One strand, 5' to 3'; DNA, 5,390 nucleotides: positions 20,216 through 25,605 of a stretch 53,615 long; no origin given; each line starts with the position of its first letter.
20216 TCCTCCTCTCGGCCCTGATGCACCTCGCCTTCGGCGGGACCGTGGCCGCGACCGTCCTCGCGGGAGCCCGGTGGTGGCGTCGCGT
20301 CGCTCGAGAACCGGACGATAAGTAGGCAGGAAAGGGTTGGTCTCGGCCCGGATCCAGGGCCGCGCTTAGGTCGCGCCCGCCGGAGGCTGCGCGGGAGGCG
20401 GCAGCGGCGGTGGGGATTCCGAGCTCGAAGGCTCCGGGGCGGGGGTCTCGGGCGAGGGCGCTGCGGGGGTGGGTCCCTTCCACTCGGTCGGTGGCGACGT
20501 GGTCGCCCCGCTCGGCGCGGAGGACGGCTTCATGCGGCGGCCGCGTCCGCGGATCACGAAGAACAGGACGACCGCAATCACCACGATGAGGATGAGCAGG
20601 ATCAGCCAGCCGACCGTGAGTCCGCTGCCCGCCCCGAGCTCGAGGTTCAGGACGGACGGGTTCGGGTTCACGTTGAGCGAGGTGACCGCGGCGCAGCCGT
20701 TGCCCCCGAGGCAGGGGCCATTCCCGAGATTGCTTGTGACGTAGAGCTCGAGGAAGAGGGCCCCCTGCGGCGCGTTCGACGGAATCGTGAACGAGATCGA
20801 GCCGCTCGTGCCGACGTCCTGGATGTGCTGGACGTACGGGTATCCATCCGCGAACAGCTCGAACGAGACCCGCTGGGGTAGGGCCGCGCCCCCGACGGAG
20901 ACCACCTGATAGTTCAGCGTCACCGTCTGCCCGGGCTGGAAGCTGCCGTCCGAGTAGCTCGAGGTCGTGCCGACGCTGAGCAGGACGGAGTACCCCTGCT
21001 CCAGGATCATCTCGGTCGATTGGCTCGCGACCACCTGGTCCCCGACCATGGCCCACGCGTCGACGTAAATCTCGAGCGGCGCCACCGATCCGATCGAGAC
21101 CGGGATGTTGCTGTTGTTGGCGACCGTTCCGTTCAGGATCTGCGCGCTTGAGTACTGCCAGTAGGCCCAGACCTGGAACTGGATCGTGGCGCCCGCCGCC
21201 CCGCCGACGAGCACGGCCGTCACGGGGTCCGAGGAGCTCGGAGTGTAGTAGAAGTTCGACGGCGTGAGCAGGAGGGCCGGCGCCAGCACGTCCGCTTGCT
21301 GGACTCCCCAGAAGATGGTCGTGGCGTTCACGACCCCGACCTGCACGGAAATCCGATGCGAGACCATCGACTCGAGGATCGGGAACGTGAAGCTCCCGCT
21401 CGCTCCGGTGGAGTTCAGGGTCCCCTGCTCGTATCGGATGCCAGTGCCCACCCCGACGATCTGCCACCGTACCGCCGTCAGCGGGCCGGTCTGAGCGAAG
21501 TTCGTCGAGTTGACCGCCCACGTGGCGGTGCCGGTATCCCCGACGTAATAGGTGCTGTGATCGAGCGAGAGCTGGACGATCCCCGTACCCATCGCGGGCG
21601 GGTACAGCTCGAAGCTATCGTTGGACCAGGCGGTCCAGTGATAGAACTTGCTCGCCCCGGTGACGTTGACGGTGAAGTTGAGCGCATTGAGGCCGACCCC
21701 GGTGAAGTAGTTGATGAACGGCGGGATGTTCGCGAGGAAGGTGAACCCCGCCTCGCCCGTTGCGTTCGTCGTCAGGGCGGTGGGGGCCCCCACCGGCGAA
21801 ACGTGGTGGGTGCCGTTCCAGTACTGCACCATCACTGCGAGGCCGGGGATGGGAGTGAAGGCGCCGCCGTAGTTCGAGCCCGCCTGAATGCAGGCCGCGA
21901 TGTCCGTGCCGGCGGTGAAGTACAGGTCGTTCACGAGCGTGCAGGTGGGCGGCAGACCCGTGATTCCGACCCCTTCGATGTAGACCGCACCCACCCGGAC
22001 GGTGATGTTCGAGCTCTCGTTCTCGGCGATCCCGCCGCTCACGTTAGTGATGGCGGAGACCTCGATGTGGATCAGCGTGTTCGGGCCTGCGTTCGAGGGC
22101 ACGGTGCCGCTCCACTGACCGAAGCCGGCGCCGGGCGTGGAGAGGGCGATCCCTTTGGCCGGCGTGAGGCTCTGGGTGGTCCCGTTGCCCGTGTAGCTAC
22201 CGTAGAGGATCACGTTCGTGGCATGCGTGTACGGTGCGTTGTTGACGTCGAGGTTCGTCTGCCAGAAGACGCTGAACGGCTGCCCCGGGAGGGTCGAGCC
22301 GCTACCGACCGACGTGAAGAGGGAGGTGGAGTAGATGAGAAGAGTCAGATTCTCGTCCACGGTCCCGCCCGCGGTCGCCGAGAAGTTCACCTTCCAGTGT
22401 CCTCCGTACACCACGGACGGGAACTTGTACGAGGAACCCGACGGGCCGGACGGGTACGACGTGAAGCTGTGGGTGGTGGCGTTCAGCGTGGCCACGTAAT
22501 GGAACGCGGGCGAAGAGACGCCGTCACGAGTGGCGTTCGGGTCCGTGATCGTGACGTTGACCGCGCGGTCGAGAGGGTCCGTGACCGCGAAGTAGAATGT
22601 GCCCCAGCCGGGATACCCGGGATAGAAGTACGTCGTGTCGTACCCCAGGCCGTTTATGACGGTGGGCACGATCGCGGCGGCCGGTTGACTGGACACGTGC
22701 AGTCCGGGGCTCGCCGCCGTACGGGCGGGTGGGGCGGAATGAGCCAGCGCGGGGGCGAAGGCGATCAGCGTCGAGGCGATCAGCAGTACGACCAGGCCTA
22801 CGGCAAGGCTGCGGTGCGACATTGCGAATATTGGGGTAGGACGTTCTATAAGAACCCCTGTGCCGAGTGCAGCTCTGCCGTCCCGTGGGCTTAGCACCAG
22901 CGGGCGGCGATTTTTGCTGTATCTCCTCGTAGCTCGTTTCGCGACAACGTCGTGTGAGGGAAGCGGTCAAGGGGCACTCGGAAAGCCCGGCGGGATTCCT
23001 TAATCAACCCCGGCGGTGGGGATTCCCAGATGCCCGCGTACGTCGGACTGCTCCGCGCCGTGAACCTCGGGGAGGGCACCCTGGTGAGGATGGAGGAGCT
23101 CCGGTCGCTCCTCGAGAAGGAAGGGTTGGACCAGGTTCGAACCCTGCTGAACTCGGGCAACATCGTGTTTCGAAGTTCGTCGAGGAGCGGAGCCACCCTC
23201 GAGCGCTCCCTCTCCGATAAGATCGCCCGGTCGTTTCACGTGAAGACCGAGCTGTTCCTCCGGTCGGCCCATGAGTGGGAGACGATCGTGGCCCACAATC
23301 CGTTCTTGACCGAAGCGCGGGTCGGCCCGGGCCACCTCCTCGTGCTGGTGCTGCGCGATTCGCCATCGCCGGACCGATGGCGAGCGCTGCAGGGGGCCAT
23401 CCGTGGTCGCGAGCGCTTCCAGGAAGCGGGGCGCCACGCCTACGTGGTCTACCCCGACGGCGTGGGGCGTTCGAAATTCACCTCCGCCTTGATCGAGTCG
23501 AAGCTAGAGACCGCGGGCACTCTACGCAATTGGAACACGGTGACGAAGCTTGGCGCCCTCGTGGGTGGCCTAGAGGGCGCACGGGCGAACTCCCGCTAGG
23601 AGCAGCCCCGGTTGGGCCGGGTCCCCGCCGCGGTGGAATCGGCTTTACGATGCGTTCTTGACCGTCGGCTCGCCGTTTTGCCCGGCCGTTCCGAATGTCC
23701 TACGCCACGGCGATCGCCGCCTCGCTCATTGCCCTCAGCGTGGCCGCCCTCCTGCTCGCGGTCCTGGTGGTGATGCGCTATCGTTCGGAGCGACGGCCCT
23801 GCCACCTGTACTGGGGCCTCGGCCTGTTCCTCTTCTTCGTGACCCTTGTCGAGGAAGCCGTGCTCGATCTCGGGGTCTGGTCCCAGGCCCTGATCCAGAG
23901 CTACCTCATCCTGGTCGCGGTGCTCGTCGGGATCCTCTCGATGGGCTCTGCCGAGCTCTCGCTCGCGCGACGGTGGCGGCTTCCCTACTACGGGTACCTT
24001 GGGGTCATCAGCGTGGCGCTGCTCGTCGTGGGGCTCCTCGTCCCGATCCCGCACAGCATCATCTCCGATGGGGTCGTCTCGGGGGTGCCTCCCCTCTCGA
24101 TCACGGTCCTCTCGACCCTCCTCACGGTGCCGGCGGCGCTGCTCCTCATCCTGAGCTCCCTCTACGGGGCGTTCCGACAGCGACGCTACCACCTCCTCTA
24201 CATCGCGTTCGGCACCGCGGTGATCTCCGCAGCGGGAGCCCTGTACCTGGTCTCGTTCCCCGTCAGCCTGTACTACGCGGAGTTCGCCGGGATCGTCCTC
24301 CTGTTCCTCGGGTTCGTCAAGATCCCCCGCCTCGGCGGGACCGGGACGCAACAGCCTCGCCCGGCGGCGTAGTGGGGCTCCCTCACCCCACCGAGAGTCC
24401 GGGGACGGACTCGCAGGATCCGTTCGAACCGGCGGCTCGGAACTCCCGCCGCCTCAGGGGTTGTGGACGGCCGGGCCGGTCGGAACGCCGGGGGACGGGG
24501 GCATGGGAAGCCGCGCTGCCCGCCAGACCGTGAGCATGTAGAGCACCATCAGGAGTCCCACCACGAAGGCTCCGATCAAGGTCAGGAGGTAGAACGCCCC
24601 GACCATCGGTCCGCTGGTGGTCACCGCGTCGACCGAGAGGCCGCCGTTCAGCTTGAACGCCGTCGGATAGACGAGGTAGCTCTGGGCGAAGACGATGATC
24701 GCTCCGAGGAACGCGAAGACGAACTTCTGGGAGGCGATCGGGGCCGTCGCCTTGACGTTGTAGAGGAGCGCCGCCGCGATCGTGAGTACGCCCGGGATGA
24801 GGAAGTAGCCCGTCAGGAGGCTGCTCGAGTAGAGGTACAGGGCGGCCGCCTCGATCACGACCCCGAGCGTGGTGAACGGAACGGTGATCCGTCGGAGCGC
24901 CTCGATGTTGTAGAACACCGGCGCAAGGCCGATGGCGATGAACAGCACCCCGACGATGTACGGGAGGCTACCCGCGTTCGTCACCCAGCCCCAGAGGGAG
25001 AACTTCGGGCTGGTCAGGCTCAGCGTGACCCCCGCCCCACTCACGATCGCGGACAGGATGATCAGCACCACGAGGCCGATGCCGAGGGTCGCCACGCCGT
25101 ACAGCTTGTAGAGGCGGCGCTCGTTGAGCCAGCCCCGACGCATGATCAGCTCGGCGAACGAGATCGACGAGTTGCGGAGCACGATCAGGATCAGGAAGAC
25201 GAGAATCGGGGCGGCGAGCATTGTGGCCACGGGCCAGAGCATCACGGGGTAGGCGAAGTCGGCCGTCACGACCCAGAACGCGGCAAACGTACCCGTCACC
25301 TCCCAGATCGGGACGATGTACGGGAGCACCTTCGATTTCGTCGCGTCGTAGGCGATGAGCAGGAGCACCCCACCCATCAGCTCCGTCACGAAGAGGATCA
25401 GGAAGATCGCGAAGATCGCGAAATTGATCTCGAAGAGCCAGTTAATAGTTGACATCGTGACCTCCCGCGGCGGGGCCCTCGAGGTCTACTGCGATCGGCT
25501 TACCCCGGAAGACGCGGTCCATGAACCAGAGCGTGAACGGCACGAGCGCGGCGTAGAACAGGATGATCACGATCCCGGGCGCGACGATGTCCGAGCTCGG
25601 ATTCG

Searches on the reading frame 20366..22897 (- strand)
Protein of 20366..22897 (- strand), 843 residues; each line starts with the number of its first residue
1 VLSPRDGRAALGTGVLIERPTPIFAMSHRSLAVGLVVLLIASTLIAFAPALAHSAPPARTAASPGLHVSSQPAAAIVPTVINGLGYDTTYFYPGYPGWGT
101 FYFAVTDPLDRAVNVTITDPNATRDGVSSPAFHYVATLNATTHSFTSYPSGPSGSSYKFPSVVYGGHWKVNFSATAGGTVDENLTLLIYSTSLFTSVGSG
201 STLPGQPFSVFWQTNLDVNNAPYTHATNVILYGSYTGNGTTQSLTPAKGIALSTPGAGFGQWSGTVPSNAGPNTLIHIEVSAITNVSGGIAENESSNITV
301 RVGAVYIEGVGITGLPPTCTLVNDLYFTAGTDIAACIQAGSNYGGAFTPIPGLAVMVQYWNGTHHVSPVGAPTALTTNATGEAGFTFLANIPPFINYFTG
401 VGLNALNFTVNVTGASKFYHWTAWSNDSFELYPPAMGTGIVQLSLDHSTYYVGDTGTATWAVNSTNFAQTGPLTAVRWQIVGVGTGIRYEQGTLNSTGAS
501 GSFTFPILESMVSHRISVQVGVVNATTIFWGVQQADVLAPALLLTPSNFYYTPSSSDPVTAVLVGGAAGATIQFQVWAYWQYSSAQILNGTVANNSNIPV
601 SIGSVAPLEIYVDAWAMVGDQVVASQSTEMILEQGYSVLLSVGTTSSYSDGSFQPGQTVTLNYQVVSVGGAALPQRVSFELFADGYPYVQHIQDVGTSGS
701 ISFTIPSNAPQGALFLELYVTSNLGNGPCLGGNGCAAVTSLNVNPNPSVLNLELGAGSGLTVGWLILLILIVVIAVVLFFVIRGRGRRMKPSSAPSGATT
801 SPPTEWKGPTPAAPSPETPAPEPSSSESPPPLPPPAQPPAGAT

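Call 4: search_protein_families(library=pfam, proteins=[window:20366-22897:-], max_evalue=1)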
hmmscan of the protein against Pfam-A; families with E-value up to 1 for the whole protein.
window:20366-22897:- (843 aa): 1 family
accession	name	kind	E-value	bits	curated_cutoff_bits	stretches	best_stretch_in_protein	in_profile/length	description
PF23619.1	Ig_VWA7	-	0.93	10.2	27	0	646-671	5-30/104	VWA7 Ig-like domain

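Call 20: search_protein_families(library=ncbifam, proteins=[window:20366-22897:-], max_evalue=1)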
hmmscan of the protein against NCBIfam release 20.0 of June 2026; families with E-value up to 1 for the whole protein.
window:20366-22897:- (843 aa): 2 families
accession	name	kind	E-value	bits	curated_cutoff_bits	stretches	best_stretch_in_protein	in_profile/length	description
NF038186.1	YPDG_rpt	domain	0.094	13.7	40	1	646-713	5-75/98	YPDG domain-containing protein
NF052259.1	SCO2584_fam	equivalog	0.28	11.8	80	1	764-818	140-195/204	SCO2584 family spore wall biosynthesis protein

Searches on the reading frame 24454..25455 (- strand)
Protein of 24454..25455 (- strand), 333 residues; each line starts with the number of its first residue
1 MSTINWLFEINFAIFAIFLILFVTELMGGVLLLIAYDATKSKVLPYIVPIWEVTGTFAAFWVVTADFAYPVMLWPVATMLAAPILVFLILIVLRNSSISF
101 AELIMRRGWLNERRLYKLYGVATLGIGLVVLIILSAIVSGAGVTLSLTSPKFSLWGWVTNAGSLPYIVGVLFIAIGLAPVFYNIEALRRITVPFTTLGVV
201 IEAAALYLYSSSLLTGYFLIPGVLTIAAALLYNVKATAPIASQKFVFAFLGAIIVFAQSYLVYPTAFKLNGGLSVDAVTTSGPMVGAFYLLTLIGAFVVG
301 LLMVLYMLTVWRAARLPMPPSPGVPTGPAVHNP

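Call 4: search_protein_families(library=pfam, proteins=[window:24454-25455:-], max_evalue=1)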
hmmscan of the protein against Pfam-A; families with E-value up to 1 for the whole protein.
window:24454-25455:- (333 aa): 3 families
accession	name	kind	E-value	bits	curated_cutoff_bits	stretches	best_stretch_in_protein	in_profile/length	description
PF17364.7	DUF5389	-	0.08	13.5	25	1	56-85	9-38/104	Family of unknown function (DUF5389)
PF14007.11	YtpI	-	0.2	12.5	29.4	1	152-188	45-81/87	YtpI-like protein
PF02322.20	Cyt_bd_oxida_II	-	0.29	10.9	35.6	1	10-312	8-300/302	Cytochrome bd terminal oxidase subunit II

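Call 20: search_protein_families(library=ncbifam, proteins=[window:24454-25455:-], max_evalue=1)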
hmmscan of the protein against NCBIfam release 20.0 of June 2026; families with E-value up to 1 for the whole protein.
window:24454-25455:- (333 aa): 0 families
